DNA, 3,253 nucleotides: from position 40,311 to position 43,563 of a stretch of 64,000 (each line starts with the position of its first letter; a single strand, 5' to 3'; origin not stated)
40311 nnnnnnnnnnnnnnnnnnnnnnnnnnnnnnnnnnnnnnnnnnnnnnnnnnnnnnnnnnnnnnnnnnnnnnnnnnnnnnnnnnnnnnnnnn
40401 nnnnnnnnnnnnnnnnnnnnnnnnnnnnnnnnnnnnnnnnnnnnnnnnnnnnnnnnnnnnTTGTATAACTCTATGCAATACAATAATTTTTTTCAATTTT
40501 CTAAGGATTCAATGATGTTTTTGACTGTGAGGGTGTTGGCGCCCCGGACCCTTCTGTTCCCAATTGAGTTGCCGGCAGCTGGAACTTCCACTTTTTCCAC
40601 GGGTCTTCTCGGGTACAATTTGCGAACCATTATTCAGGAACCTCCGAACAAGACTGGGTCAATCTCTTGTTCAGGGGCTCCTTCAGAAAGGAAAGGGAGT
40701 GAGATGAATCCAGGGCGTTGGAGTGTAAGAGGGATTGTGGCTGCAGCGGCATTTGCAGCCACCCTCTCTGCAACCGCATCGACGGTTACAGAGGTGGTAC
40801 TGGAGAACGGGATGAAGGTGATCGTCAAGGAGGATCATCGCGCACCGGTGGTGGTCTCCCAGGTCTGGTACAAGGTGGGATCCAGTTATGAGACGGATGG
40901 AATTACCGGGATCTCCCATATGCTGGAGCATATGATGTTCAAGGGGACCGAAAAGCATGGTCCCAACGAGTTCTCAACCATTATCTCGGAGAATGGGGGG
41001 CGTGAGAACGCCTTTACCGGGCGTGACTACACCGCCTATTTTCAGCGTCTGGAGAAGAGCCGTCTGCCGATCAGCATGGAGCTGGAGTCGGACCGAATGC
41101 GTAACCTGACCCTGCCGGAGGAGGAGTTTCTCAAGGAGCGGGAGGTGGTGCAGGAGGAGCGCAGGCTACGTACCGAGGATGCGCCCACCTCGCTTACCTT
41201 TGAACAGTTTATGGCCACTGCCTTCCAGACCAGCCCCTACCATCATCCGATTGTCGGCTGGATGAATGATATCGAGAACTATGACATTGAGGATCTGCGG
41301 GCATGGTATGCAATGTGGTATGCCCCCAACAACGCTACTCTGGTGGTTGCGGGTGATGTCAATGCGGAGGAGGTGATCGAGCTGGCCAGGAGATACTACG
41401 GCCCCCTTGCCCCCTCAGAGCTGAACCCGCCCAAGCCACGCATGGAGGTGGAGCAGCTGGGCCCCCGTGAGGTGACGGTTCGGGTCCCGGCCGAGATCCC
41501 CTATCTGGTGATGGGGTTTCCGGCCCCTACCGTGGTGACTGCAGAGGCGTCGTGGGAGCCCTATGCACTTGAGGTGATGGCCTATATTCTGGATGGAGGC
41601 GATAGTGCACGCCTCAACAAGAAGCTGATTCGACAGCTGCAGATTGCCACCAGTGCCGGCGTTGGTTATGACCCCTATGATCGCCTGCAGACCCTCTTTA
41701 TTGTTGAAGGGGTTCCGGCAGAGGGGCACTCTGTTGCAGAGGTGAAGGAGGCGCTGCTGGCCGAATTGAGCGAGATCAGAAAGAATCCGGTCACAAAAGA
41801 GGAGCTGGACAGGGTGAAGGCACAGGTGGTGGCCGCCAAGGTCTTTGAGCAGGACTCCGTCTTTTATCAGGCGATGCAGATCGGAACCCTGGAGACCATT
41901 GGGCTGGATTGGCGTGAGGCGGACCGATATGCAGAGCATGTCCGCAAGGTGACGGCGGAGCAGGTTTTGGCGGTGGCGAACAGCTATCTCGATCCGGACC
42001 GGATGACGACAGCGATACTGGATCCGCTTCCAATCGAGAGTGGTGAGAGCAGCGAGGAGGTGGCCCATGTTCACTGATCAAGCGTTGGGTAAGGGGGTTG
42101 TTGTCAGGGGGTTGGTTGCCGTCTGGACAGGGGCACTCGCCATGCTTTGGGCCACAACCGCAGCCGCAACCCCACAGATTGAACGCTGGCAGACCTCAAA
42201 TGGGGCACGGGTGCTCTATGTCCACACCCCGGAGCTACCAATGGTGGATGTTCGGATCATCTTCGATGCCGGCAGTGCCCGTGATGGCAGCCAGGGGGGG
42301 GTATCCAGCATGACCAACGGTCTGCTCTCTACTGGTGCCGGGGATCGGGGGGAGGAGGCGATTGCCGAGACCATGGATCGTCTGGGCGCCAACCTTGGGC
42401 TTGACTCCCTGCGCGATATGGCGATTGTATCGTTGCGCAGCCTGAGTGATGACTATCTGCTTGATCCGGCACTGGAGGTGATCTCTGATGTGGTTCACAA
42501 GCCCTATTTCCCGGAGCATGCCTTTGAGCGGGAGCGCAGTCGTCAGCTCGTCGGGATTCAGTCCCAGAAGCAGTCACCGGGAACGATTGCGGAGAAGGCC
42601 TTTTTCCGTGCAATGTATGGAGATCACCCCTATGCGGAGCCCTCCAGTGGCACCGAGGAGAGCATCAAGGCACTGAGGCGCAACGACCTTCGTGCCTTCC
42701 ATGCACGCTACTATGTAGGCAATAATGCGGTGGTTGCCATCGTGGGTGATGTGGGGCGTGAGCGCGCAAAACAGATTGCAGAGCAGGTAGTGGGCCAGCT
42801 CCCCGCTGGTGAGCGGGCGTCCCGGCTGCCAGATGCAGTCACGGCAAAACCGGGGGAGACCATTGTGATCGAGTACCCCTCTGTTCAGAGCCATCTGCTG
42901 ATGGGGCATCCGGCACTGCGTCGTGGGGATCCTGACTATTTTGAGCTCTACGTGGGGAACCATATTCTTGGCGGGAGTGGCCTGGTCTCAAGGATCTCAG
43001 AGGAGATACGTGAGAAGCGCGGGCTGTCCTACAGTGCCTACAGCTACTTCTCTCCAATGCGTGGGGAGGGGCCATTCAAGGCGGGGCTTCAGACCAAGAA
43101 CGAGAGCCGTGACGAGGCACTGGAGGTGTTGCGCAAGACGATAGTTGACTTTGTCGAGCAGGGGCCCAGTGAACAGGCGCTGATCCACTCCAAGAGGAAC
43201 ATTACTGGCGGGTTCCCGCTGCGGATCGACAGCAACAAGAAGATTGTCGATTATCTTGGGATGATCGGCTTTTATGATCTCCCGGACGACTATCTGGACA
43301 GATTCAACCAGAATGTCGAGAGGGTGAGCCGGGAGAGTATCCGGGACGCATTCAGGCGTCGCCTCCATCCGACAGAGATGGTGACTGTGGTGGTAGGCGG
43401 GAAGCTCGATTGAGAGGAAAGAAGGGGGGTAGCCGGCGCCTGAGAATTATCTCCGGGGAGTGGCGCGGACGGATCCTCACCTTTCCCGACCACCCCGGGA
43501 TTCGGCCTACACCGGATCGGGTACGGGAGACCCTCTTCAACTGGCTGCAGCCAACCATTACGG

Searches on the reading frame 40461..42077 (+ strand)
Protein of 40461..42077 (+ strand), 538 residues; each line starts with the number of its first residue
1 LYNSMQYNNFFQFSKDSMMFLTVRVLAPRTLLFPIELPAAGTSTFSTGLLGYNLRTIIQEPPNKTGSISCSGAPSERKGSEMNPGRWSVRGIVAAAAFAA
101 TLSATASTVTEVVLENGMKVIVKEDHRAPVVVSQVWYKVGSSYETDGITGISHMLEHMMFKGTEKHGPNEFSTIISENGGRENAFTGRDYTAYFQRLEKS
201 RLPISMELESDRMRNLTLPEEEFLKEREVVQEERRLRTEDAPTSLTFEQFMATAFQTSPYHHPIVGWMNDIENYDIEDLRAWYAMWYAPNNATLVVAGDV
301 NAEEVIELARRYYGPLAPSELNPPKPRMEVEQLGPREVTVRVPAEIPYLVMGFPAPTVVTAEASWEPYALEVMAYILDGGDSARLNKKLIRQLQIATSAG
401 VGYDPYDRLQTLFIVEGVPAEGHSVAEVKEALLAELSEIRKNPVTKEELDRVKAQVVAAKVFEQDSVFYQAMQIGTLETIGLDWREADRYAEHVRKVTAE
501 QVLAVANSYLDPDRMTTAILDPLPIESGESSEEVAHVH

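Call 3: search_protein_families(library=pfam, proteins=[window:40461-42077:+], max_evalue=0.1)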
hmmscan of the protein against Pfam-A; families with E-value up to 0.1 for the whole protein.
window:40461-42077:+ (538 aa): 2 families
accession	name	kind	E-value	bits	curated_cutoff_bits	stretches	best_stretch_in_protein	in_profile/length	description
PF05193.26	Peptidase_M16_C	-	2.6e-35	122.4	23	1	275-455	3-180/181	Peptidase M16 inactive domain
PF00675.25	Peptidase_M16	-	1.2e-28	100.3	22.3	1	119-265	1-146/149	Insulinase (Peptidase family M16)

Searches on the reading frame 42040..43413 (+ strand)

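Call 3: search_protein_families(library=pfam, proteins=[window:42040-43413:+], max_evalue=0.1)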
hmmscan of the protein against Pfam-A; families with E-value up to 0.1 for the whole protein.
window:42040-43413:+ (457 aa): 2 families
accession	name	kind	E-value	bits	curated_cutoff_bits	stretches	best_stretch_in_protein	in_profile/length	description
PF05193.26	Peptidase_M16_C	-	7.3e-36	124.2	23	1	212-386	2-179/181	Peptidase M16 inactive domain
PF00675.25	Peptidase_M16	-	2.3e-12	47.5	22.3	1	57-205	1-148/149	Insulinase (Peptidase family M16)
